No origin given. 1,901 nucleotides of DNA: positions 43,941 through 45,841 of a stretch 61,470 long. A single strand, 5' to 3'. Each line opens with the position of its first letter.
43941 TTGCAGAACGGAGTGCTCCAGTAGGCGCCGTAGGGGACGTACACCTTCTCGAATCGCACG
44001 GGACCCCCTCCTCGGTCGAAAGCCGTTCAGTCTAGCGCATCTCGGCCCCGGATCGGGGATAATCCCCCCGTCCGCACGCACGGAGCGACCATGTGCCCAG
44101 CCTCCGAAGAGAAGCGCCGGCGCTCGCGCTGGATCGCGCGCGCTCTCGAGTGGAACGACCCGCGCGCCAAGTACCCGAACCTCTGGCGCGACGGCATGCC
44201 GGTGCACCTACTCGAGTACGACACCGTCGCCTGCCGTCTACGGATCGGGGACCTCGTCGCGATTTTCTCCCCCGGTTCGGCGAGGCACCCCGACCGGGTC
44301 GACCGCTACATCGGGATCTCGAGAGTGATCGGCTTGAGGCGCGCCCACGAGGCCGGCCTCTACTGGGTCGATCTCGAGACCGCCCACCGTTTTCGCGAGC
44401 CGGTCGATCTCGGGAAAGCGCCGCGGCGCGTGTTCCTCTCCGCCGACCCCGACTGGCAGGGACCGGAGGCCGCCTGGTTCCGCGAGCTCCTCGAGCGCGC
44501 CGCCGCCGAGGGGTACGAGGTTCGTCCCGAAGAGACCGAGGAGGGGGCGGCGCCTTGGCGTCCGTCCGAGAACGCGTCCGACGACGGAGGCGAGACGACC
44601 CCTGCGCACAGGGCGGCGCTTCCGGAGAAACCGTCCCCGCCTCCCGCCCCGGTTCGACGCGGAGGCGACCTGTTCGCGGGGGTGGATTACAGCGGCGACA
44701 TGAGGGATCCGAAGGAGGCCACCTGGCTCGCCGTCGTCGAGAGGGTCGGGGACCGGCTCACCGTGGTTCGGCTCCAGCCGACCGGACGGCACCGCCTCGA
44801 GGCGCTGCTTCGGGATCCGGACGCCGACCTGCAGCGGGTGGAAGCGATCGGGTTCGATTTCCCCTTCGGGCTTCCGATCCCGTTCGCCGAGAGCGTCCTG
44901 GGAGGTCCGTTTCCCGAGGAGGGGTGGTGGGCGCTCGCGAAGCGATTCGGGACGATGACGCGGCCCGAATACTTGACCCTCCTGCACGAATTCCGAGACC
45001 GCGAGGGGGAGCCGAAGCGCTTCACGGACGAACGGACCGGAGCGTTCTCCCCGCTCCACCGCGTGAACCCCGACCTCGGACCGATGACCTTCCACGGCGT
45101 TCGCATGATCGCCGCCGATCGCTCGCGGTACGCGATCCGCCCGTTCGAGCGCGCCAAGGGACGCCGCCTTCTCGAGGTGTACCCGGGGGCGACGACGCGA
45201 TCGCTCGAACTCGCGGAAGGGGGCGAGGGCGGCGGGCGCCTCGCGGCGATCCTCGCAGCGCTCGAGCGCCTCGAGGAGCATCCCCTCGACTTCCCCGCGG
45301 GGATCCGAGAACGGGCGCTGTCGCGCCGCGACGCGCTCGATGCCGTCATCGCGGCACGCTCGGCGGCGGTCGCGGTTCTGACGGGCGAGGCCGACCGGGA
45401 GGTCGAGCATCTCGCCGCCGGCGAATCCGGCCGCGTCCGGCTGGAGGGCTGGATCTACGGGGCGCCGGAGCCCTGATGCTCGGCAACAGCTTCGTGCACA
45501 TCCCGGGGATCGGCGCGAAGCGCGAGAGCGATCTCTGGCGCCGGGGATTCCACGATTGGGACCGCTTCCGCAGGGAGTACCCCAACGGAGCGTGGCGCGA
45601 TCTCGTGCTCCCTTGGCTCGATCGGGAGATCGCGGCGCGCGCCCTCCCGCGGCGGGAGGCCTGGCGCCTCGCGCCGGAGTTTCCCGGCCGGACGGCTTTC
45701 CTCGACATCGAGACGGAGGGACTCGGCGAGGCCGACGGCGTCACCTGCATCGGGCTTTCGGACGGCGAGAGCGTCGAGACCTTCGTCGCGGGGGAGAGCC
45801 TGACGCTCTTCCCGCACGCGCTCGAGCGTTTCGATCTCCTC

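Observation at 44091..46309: Two-gene module of predicted RNase-H-fold nucleases: PUA-like+DUF429 followed by HhH+YprB-type exonuclease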

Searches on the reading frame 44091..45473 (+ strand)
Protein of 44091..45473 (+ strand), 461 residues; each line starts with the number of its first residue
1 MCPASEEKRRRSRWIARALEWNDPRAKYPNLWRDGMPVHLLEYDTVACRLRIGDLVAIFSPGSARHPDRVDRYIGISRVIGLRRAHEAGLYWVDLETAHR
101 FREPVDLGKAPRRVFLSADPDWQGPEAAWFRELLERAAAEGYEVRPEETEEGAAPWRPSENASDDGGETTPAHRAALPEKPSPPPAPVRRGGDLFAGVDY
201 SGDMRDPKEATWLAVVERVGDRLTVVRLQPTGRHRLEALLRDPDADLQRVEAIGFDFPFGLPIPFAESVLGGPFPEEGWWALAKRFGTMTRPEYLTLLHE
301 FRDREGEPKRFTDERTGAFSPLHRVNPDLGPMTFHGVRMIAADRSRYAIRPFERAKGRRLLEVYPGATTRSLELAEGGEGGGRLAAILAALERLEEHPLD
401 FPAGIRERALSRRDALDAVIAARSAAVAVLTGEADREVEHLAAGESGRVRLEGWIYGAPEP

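Call 6: search_protein_families(library=pfam, proteins=[window:44091-45473:+], max_evalue=1)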
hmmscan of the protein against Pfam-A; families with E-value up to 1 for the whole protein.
window:44091-45473:+ (461 aa): 1 family
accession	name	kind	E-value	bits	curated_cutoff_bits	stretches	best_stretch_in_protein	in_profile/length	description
PF04250.19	DUF429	-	3e-07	30.8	23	1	197-435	1-206/214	Protein of unknown function (DUF429)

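Call 7: search_protein_families(library=padloc, proteins=[window:44091-45473:+], max_evalue=1)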
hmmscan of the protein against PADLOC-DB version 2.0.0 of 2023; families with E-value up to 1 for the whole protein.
window:44091-45473:+ (461 aa): 0 families

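Call 8: search_protein_families(library=ncbifam, proteins=[window:44091-45473:+], max_evalue=1)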
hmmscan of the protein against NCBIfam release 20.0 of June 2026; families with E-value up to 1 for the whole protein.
window:44091-45473:+ (461 aa): 1 family
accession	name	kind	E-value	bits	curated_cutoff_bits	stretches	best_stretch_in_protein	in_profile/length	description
NF011066.0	PRK14495.1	equivalog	0.00085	18.4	596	1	188-283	163-262/452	putative molybdopterin-guanine dinucleotide biosynthesis protein MobB/unknown domain fusion protein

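Call 9: find_homologous_proteins(query=window:44091-45473:+, max_evalue=0.001)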
Query window:44091-45473:+ (461 aa): 196 proteins with E <= 0.001 among 8000 candidates; the best 120 are listed.
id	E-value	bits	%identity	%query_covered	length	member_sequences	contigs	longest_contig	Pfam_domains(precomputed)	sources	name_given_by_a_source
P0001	1.7e-275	932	90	100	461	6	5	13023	PF04250.20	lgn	-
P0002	1.4e-259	880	87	100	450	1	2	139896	PF04250.20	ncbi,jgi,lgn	jgi:hypothetical protein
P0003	2.6e-226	770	75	100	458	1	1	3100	-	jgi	jgi:hypothetical protein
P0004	1.8e-221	754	73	100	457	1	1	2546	PF04250.20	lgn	-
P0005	1.4e-181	623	66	96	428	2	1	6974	PF04250.20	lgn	-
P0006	4.1e-173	595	61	99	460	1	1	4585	PF04250.20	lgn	-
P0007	6.2e-164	565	57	99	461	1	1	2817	PF04250.20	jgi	jgi:hypothetical protein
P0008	1.6e-163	563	58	99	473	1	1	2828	PF04250.20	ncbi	-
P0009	1.9e-162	560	60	98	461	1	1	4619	-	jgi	jgi:hypothetical protein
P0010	9.5e-162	557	57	98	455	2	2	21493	PF04250.20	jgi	-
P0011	1.1e-161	557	57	98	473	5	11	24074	-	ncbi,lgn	-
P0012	2.7e-161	556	57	99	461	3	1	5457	PF04250.20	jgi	jgi:hypothetical protein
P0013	6.8e-161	555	57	99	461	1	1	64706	PF04250.20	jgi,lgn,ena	-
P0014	8.5e-161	554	58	98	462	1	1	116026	-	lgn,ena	-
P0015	2.9e-160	552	54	98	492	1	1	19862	PF04250.20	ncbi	-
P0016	1.6e-159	550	59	98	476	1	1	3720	PF04250.20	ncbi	-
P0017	7.4e-159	548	56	99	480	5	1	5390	PF04250.20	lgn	-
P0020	6.2e-158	545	56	98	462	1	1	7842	PF04250.20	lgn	-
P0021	1.1e-157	544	55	99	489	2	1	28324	PF04250.20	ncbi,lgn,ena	-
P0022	1.8e-157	543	56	99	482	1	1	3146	PF04250.20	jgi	-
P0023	3.2e-157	542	56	98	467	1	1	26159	PF04250.20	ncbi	-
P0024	3.6e-157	542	55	98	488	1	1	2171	PF04250.20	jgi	-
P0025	3.5e-156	539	58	95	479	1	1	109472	PF04250.20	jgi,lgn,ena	-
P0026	5.5e-156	538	55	98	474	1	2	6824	PF04250.20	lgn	-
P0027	5.9e-156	538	52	99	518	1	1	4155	PF04250.20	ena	-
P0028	1.1e-155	537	56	99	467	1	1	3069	PF04250.20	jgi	jgi:hypothetical protein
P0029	1.2e-155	537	53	98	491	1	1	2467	PF04250.20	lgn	-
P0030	1.3e-155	537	56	99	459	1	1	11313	PF04250.20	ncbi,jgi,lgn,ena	-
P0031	1.5e-155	537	58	98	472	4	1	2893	PF04250.20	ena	-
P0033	4.1e-155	536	56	98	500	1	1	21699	PF04250.20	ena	-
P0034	3.1e-154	533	56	98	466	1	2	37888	PF04250.20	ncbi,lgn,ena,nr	ncbi:MAG: DUF429 domain-containing protein [Acidobacteriia bacterium]|nr:DUF429 domain-containing pr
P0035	1.6e-153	530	55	99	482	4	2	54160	PF04250.20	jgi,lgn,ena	-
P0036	1.7e-153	530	52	99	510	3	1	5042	PF04250.20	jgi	jgi:hypothetical protein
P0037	2.7e-153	530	57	98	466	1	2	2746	PF04250.20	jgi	-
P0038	3.1e-153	529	54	98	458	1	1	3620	PF04250.20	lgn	-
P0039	4.9e-153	529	56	98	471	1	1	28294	PF04250.20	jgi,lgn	jgi:hypothetical protein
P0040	7.3e-153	528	53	99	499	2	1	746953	PF04250.20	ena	-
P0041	1.4e-152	527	54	96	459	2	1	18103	PF04250.20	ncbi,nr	ncbi:MAG TPA: DUF429 domain-containing protein [Candidatus Polarisedimenticolaceae bacterium]|nr:DUF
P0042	2.0e-152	527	56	98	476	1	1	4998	PF04250.20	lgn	-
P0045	8.3e-152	525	56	98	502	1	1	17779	PF04250.20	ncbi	-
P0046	1.4e-151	524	54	99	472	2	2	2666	PF04250.20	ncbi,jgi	jgi:hypothetical protein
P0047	2.1e-151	523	54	99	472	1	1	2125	PF04250.20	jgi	-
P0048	3.6e-151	523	56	99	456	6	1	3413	PF04250.20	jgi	-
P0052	1.2e-150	521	54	98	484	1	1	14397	PF04250.20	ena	-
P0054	1.3e-150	521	57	97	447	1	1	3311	PF04250.20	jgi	jgi:hypothetical protein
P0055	1.4e-150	521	56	99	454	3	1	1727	PF04250.20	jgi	-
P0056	1.6e-150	520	52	97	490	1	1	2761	PF04250.20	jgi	jgi:hypothetical protein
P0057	4.7e-150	519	57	98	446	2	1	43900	PF04250.20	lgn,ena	-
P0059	9.9e-150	518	54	98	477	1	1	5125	PF04250.20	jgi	jgi:hypothetical protein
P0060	1.2e-149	517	52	98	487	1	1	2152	PF04250.20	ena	-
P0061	1.2e-149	517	53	99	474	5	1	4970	PF04250.20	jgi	jgi:hypothetical protein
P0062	2.0e-149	517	53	98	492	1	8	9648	PF04250.20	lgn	-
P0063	5.2e-149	515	52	97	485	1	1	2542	PF04250.20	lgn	-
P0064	5.8e-149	515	54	99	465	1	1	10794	PF04250.20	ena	-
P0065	6.0e-149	515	56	97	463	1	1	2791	PF04250.20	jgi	jgi:hypothetical protein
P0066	7.6e-149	515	52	99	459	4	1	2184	PF04250.20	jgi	-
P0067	8.7e-149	515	54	98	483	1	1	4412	PF04250.20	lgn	-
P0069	1.2e-148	514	56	97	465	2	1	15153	PF04250.20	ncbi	-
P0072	1.8e-148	514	53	98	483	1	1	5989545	PF04250.20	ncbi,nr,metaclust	ncbi:hypothetical protein ABI59_13175 [Acidobacteria bacterium Mor1]|nr:hypothetical protein ABI59_1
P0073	1.8e-148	514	52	99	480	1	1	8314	PF04250.20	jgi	-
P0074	2.3e-148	513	52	99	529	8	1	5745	PF04250.20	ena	-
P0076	6.6e-148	512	61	58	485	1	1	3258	PF04250.20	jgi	jgi:hypothetical protein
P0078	3.7e-147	509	52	96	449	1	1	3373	PF04250.20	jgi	jgi:hypothetical protein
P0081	2.1e-146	507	55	96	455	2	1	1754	PF04250.20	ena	-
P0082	2.5e-146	507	55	98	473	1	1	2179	PF04250.20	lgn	-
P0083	4.6e-146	506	58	93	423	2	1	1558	PF04250.20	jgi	jgi:hypothetical protein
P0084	4.8e-146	506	53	99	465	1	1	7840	PF04250.20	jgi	-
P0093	9.7e-143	495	53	98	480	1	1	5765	PF04250.20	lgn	-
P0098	4.1e-142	493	53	99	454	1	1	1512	PF04250.20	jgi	-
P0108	7.8e-140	485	53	96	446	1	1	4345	PF04250.20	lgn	-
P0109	1.3e-139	484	52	99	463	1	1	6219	PF04250.20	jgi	-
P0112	7.2e-139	482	51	98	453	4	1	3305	PF04250.20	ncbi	-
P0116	2.0e-138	480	52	97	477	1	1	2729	PF04250.20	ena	-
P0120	1.5e-137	478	52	96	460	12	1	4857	PF04250.20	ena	-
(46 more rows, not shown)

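Call 13: search_solved_structures(query=A1, max_evalue=10, show_alignments=2)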
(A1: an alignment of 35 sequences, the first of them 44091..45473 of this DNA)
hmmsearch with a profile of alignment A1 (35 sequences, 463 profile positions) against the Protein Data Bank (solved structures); distinct sequences matched with E-value up to 10: 0.

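Call 19: find_related_loci(query=A1, collection=genome_contigs, flank=8000)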
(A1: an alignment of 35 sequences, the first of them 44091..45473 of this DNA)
Query A1 (461 aa) in genome_contigs; peptide patterns used: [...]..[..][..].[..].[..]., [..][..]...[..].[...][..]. (x = any residue, [..] = any of these).
94 stretches matched a pattern; 20 encode a relative of the query (tblastn E <= 1e-3); 20 distinct loci.
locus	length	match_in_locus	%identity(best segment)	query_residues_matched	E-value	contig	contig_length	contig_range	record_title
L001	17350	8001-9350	87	1-461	0e+0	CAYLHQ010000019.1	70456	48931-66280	MAG TPA_asm: uncultured Acidobacteriota bacterium isolate binchicken_co274_272 genome assembly, contig: NODE_995_length_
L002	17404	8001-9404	56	5-457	2e-157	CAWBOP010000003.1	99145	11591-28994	MAG: Terriglobia bacterium isolate MFD01299.bin.2.51 genome assembly, contig: contig_110073, whole genome shotgun sequen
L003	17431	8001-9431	53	4-457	3e-152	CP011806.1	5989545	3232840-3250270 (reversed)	Acidobacteria bacterium Mor1, partial sequence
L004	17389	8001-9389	54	5-457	2e-151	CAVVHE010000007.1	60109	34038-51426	MAG: Terriglobia bacterium isolate MFD02979.bin.1.14 genome assembly, contig: contig_86585, whole genome shotgun sequenc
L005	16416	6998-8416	55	4-460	9e-151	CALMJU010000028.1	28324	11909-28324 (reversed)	MAG TPA_asm: uncultured Acidobacteria bacterium isolate SRR8859388_bin.2_CONCOCT_v1.1_MAG genome assembly, contig: ERZ16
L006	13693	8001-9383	57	6-457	6e-148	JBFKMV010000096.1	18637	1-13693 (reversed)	MAG: Candidatus Polarisedimenticolaceae bacterium isolate Mix_sand22.2022.08.D.57 k141_4132508_length_18637_cov_16.6869,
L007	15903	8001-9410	56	4-457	1e-147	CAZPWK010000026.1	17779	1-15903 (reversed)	MAG TPA_asm: uncultured Acidobacteriota bacterium isolate binchicken_co342_102 genome assembly, contig: NODE_392_length_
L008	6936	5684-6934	58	6-424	2e-146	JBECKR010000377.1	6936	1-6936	MAG: Acidobacteriota bacterium isolate ETDI10 k127_81495, whole genome shotgun sequence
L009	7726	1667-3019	57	4-457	7e-146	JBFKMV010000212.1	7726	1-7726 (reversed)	MAG: Candidatus Polarisedimenticolaceae bacterium isolate Mix_sand22.2022.08.D.57 k141_5012755_length_7726_cov_8.0000, w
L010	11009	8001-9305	52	6-457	1e-141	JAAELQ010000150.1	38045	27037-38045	MAG: bacterium isolate Bpl_9 BplG_CONTIG2709779, whole genome shotgun sequence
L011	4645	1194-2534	51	5-457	4e-137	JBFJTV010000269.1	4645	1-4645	MAG: Candidatus Polarisedimenticolaceae bacterium isolate Mix_sand19.2022.05.D.29 k141_3691935_length_4645_cov_8.0000, w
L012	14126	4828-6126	44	4-457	1e-112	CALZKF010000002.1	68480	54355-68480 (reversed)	MAG: uncultured Acidobacteria bacterium isolate FO_M_Acidobacteriota_03.1 genome assembly, contig: scaffold_466, whole g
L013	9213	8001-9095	51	5-367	5e-112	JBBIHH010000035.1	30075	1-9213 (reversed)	MAG: Acidobacteriota bacterium isolate SIS170217_bin_11 NODE_568_length_30075_cov_15.429, whole genome shotgun sequence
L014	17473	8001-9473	41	5-458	1e-101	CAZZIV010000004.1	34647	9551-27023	MAG TPA_asm: uncultured Acidobacteriota bacterium isolate binchicken_co275_28 genome assembly, contig: NODE_1288_length_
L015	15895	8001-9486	59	4-457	3e-96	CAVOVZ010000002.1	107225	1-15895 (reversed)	MAG: Terriglobia bacterium isolate MFD00032.bin.1.110 genome assembly, contig: contig_104387, whole genome shotgun seque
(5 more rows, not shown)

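Call 57: predict_structure(alignment_id=A5)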
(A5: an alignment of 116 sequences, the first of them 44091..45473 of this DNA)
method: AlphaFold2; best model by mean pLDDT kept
length: 461 residues; sequences in the alignment: 116
mean_pLDDT: 90.4   pTM: 0.70
mean pLDDT of the five models: 90.4, 90.2, 89.9, 89.9, 89.5
residues with pLDDT >= 90: 359; 70-90: 57; 50-70: 27; < 50: 18
segments of 3 or more residues with pLDDT < 50: 1-6, 165-171
pLDDT, mean of each block of 10 residues (from residue 1): 52 95 92 97 93 97 93 98 95 98 97 92 90 98 93 62 46 55 70 96 83 98 97 92 93 97 98 96 96 97 98 97 93 94 87 91 97 81 93 98 94 97 98 97 96 95 65
secondary structure, 60 per line:
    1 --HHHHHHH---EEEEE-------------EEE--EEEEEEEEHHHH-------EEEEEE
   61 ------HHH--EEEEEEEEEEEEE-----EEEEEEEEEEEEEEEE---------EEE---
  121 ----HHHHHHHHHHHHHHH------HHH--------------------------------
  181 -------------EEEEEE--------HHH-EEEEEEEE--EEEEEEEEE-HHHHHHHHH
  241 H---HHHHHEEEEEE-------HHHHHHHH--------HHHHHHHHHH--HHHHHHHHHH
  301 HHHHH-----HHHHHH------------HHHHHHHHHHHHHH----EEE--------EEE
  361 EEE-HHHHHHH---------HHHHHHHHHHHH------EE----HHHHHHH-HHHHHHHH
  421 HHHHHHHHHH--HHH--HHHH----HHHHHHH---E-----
elements in order: H3-9 E13-17 E31-33 E36-43 H44-47 E55-60 E72-84 E90-105 E115-117 H125-139 E194-199 E212-219 E222-230 H232-241 H245-249 E250-255 H263-270 H279-288 H291-305 H311-316 H329-342 E347-349 E358-363 H365-371 H381-392 H405-411 H413-430 H438-441 H446-452

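Call 59: fold_search(model_id=the predicted structure, library=pdb)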
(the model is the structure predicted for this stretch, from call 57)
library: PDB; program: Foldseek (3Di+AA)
matches with E <= 10: 677; with E <= 0.001: 0
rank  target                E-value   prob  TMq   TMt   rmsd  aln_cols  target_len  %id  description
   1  2p5d                  1.2e-03  1.00  0.16  0.44   5.7       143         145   12  Crystal structure of MJECL36 from Methanocaldococcus jannaschii DSM 2661 (released 2007-09-18)
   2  5j3e_B                1.7e-02  0.98  0.14  0.35   6.6       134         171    8  Crystal Structure of Human THYN1 protein in complex with 5-methylcytosine containing DNA (released 2016-04-20)
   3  2vid_B                2.0e-02  0.60  0.11  0.23  20.2       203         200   10  Serine protease SplB from Staphylococcus aureus at 1.8A resolution (released 2008-05-13)
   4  7s9v_A                2.3e-02  0.98  0.16  0.06   5.1       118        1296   15  DrmAB:ADP (released 2022-06-15)
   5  2as9_A                3.3e-02  0.47  0.10  0.22  20.7       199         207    8  Functional and structural characterization of Spl proteases from staphylococcus aureus (released 2005-09-06)
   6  2vid_A                4.4e-02  0.99  0.10  0.22   3.7        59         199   15  Serine protease SplB from Staphylococcus aureus at 1.8A resolution (released 2008-05-13)
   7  2as9_B                4.4e-02  0.57  0.11  0.25  20.2       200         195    9  Functional and structural characterization of Spl proteases from staphylococcus aureus (released 2005-09-06)
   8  2ane_B                4.7e-02  0.63  0.12  0.39   8.1       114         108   13  Crystal structure of N-terminal domain of E.Coli Lon Protease (released 2005-11-01)
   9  3m65_A                4.7e-02  0.35  0.13  0.24  13.4       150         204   16  Crystal structure of Bacillus subtilis Lon N-terminal domain (released 2010-06-30)
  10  4k1t_C                7.2e-02  0.99  0.10  0.21   3.7        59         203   15  Gly-Ser-SplB protease from Staphylococcus aureus at 1.60 A resolution (released 2014-04-16)
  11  4k1s_B                8.1e-02  0.38  0.11  0.23  20.4       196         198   10  Gly-Ser-SplB protease from Staphylococcus aureus at 1.96 A resolution (released 2014-04-16)
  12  4k1s_A                8.6e-02  0.98  0.10  0.22   3.7        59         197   15  Gly-Ser-SplB protease from Staphylococcus aureus at 1.96 A resolution (released 2014-04-16)
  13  6yv6                  8.6e-02  0.93  0.10  0.22   7.6        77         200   14  Crystal Structure of Serine protease SplB N2K/N3Q/S154R from Staphylococcus aureus (released 2021-05-12)
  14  3ezk_A                9.2e-02  0.77  0.13  0.11   3.9        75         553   12  Bacteriophage T4 gp17 motor assembly based on crystal structures and cryo-EM reconstructions (released 2009-01-13)
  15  7s9w_A                1.1e-01  0.84  0.17  0.07   5.5       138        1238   14  Structure of DrmAB:ADP:DNA complex (released 2022-06-15)
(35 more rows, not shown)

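Call 61: search_protein_families(library=phrogs, proteins=[window:44091-45473:+], max_evalue=0.01)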
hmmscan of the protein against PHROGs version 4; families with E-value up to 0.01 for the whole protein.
window:44091-45473:+ (461 aa): 0 families

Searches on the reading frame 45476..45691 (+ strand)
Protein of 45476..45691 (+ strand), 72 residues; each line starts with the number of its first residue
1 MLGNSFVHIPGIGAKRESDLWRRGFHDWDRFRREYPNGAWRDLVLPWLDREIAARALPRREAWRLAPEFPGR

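Call 81: search_protein_families(library=pfam, proteins=[window:45476-45691:+], max_evalue=10)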
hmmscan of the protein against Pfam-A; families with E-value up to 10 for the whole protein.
window:45476-45691:+ (72 aa): 1 family
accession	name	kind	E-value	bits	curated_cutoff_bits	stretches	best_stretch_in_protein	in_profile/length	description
PF11731.14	Cdd1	-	0.089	13.4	25.5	1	5-39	7-41/86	Pathogenicity locus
